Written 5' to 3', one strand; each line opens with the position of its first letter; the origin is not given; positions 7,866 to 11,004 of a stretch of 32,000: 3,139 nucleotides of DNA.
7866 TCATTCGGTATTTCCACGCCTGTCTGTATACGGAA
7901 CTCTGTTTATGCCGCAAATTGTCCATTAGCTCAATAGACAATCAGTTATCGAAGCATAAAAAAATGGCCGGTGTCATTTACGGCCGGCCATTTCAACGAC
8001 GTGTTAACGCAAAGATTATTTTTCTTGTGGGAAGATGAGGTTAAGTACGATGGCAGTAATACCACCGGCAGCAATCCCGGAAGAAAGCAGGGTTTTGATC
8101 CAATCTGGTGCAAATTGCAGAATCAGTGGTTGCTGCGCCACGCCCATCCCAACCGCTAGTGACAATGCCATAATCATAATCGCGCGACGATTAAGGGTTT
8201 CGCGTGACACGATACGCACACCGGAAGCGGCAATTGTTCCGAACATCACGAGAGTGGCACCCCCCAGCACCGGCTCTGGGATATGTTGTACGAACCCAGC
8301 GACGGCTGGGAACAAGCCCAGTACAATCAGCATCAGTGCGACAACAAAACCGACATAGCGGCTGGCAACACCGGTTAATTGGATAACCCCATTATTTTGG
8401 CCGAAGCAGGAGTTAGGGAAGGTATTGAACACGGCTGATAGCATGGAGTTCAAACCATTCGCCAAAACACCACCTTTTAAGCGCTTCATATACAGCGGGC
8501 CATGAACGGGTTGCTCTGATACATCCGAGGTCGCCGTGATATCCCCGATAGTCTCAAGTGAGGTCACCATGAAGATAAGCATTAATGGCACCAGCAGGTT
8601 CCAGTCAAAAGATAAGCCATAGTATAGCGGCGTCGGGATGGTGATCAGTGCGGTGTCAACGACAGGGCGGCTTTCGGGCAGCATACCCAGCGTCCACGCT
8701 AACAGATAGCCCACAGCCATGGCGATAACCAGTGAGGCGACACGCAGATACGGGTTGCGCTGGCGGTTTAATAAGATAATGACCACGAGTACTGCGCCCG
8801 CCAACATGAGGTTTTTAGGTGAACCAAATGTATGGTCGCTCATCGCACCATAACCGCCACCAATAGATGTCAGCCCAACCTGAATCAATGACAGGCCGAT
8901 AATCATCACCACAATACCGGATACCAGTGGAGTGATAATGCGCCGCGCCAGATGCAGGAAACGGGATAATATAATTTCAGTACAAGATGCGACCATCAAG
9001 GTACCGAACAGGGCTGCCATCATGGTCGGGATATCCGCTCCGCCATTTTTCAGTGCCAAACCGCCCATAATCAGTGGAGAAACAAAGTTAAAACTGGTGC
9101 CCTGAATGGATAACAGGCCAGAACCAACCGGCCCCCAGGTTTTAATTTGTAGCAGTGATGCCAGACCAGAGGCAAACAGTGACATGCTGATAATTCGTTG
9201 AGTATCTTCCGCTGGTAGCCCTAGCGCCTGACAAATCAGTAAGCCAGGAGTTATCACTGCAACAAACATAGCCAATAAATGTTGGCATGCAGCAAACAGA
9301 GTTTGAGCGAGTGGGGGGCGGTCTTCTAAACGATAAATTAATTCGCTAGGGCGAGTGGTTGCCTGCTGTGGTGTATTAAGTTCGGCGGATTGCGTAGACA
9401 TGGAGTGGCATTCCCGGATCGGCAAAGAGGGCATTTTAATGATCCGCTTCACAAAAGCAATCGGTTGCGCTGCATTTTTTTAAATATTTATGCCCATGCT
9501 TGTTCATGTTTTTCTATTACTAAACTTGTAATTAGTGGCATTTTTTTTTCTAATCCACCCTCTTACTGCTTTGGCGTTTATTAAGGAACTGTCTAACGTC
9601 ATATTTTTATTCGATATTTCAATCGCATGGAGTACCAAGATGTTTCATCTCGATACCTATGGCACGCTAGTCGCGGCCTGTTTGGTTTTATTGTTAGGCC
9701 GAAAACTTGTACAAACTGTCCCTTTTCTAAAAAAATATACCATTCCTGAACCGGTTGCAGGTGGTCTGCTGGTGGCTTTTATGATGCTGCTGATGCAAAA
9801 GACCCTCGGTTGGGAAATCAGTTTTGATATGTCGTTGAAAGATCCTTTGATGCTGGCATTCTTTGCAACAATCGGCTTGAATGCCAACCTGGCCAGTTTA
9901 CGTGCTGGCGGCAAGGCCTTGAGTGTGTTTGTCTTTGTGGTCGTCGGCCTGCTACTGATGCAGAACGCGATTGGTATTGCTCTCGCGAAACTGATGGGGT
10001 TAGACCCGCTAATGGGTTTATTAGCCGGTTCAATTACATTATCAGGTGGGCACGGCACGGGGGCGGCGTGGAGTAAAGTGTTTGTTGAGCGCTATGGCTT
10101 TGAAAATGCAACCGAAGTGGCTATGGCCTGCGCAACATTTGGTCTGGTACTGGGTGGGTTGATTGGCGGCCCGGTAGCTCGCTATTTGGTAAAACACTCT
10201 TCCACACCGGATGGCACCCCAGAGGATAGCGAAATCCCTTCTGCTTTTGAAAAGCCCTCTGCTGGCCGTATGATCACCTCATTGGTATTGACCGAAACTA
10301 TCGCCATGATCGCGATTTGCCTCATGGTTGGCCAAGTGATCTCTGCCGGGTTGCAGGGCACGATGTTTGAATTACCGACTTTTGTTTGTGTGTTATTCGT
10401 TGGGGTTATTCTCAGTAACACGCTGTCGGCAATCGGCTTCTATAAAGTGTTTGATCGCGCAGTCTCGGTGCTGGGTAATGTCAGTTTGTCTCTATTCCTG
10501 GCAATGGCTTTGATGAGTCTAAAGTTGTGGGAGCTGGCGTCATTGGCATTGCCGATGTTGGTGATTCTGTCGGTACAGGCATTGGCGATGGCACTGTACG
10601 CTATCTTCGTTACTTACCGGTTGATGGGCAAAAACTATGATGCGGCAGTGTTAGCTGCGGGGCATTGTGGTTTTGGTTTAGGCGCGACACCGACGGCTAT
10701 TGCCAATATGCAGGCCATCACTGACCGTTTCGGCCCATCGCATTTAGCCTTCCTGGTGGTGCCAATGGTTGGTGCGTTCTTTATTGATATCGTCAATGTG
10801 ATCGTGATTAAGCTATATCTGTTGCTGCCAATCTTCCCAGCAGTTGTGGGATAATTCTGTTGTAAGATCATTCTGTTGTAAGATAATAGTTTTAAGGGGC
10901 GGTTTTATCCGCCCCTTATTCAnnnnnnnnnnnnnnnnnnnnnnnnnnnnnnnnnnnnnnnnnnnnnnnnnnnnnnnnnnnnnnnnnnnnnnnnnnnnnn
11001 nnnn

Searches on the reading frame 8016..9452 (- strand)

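Call 34: search_protein_families(library=pfam, proteins=[window:8016-9452:-], max_evalue=0.001)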
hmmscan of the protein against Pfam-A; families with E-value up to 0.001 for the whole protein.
window:8016-9452:- (478 aa): 1 family
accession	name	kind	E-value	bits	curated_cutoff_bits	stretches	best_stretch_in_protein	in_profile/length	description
PF00860.26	Xan_ur_permease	-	5.7e-110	368.1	27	1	50-442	2-387/389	Permease family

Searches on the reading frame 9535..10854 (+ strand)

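Call 34: search_protein_families(library=pfam, proteins=[window:9535-10854:+], max_evalue=0.001)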
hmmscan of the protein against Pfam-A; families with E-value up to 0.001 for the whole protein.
window:9535-10854:+ (439 aa): 1 family
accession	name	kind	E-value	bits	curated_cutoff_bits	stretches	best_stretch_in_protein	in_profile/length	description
PF03616.19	Glt_symporter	-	9e-162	538.4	26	1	37-401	1-368/368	Sodium/glutamate symporter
